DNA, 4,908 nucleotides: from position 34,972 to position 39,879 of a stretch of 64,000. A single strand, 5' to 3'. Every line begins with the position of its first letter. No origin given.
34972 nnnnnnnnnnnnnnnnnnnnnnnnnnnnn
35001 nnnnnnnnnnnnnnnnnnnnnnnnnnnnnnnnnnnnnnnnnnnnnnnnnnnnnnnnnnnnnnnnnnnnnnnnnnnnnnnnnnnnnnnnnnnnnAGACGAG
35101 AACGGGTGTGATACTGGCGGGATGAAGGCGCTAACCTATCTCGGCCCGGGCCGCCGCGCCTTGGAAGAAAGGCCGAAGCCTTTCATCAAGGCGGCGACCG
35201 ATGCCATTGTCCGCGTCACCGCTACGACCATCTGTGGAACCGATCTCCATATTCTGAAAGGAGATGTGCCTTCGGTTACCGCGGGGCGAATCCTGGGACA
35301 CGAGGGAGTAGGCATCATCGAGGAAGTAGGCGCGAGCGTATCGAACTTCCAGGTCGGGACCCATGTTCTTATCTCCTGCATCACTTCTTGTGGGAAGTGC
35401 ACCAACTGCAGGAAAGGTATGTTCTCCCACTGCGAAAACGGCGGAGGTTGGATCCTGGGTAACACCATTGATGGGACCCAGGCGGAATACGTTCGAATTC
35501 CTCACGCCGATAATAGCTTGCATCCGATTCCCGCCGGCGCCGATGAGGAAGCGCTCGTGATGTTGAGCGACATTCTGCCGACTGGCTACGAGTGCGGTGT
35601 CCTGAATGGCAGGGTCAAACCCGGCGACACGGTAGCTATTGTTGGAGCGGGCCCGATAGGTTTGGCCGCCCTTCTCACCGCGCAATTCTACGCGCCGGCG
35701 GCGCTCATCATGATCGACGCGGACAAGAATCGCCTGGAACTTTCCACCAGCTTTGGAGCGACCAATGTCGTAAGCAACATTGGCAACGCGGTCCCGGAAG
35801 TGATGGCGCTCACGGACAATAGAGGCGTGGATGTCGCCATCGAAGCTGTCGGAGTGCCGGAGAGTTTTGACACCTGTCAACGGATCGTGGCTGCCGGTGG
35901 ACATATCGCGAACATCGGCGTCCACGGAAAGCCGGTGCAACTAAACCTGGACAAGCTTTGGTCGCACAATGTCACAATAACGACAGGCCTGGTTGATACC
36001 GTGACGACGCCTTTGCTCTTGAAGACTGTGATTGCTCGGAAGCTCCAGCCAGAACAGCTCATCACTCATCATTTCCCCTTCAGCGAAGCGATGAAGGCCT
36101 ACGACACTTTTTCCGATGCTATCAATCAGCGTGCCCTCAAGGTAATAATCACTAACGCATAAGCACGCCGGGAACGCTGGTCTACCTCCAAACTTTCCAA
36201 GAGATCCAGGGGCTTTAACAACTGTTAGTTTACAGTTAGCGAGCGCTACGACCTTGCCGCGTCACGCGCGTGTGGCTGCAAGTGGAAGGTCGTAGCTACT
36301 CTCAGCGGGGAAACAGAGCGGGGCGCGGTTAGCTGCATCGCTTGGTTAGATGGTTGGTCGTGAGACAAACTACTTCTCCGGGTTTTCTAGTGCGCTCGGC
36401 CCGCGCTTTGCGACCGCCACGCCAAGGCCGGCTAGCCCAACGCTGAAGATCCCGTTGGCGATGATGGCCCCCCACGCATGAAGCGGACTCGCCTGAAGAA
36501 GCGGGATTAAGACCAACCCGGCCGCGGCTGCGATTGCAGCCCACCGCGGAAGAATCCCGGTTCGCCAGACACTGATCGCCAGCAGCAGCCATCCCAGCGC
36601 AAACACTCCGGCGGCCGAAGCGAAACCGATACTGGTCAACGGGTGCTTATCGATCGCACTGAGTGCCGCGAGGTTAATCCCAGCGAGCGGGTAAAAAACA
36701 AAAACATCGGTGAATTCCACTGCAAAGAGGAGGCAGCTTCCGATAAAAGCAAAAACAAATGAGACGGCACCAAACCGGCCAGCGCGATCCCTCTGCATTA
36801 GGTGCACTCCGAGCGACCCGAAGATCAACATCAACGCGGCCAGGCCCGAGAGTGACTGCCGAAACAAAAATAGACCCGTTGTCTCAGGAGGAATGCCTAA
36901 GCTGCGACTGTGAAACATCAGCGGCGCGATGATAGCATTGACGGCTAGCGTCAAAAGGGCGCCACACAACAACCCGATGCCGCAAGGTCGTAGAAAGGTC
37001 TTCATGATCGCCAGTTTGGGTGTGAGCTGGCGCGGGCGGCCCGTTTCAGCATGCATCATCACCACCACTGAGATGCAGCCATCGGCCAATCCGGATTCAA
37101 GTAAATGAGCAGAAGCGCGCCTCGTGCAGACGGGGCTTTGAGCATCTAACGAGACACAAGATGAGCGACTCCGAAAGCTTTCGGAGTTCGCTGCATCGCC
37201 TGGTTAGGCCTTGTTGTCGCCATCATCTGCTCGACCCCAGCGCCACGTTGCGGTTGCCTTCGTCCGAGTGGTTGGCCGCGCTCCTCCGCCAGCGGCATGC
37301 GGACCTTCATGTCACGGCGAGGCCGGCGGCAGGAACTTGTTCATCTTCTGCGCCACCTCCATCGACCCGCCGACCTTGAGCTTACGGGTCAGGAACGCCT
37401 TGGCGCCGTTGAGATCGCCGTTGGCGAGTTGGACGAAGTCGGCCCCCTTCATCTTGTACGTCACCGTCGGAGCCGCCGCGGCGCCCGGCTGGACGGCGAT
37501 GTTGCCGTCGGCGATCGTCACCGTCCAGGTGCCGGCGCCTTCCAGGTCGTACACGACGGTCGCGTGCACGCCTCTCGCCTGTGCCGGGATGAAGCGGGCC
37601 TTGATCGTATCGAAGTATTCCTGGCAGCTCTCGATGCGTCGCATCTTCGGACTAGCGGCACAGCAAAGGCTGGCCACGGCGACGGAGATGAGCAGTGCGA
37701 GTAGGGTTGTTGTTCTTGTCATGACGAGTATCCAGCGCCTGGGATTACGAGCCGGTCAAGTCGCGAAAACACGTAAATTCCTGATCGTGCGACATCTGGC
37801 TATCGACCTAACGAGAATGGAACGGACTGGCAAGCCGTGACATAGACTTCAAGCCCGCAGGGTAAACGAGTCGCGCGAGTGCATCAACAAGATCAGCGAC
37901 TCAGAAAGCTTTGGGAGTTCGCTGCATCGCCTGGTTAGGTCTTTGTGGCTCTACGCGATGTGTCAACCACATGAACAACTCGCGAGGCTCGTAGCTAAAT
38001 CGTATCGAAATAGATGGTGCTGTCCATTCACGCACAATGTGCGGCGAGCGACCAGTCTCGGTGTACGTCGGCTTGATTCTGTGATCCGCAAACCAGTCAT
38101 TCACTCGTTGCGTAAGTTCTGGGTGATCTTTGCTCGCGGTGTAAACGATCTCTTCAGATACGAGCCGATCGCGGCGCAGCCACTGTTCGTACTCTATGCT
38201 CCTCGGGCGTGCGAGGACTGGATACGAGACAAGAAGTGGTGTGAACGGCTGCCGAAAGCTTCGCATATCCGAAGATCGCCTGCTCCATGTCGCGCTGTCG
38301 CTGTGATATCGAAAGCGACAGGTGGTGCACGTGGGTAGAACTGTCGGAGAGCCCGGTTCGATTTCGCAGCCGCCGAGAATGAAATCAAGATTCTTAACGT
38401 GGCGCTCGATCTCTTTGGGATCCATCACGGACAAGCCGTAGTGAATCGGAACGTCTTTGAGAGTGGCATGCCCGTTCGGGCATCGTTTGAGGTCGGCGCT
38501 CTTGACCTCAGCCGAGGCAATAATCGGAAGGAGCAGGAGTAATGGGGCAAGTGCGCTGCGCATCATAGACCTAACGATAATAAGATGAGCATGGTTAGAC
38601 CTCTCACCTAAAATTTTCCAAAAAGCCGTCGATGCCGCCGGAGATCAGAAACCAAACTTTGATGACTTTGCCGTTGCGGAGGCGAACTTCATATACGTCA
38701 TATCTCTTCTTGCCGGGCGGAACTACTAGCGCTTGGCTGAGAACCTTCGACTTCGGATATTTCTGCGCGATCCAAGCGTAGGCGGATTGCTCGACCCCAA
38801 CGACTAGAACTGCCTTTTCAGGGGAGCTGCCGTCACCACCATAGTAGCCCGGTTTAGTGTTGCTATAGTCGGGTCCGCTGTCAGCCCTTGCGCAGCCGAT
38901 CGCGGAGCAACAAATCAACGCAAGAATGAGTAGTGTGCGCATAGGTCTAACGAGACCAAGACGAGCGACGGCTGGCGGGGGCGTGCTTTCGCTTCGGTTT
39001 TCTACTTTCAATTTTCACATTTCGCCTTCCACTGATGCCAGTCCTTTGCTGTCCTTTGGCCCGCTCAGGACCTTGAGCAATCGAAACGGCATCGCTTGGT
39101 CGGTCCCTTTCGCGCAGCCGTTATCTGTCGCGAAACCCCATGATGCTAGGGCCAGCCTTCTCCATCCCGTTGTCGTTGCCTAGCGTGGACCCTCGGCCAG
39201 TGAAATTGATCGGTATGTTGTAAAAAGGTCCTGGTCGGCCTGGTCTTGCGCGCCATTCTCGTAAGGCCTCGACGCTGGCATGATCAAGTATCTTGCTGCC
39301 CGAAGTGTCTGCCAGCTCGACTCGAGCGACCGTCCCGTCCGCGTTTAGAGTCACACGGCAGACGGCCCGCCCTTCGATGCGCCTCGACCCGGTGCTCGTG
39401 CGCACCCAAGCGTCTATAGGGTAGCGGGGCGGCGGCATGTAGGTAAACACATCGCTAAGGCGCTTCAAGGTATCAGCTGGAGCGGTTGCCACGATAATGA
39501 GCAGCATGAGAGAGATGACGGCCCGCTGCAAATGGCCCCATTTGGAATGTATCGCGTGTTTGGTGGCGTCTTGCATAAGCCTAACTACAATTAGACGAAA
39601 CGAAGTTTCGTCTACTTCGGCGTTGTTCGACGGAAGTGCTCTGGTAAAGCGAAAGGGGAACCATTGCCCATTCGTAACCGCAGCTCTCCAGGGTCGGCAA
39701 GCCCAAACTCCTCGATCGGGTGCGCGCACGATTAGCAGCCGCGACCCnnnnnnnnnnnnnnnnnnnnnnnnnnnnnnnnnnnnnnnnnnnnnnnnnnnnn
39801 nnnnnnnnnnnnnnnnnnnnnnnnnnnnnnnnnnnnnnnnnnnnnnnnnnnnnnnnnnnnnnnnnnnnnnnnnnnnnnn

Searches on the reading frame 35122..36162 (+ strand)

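Call 53: search_protein_families(library=pfam, proteins=[window:35122-36162:+], max_evalue=0.01)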
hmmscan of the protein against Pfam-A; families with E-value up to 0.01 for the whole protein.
window:35122-36162:+ (346 aa): 4 families
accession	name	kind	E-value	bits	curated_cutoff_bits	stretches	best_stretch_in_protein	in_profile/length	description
PF08240.17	ADH_N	-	5.2e-28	97.8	23.5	1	26-137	3-103/104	Alcohol dehydrogenase GroES-like domain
PF00107.32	ADH_zinc_N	-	2.3e-19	70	31.8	1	178-287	1-110/129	Zinc-binding dehydrogenase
PF16912.11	Glu_dehyd_C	-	3.2e-08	33.8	34.9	1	169-334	32-205/211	Glucose dehydrogenase C-terminus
PF13602.12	ADH_zinc_N_2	-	5.5e-05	24.6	27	1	212-328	2-121/134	Zinc-binding dehydrogenase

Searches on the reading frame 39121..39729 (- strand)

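Call 53: search_protein_families(library=pfam, proteins=[window:39121-39729:-], max_evalue=0.01)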
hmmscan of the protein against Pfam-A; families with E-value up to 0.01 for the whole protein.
window:39121-39729:- (202 aa): 2 families
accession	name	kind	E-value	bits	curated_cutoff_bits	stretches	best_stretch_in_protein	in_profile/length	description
PF03544.19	TonB_C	-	2.2e-10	41.3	24.6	1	115-176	11-77/79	Gram-negative bacterial TonB protein C-terminal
PF13103.11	TonB_2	-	4.3e-05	24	22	1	121-176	27-85/85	TonB C terminal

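Call 92: search_protein_families(library=padloc, proteins=[window:39121-39729:-], max_evalue=0.001)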
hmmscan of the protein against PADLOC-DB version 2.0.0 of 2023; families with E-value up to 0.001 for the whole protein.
window:39121-39729:- (202 aa): 0 families
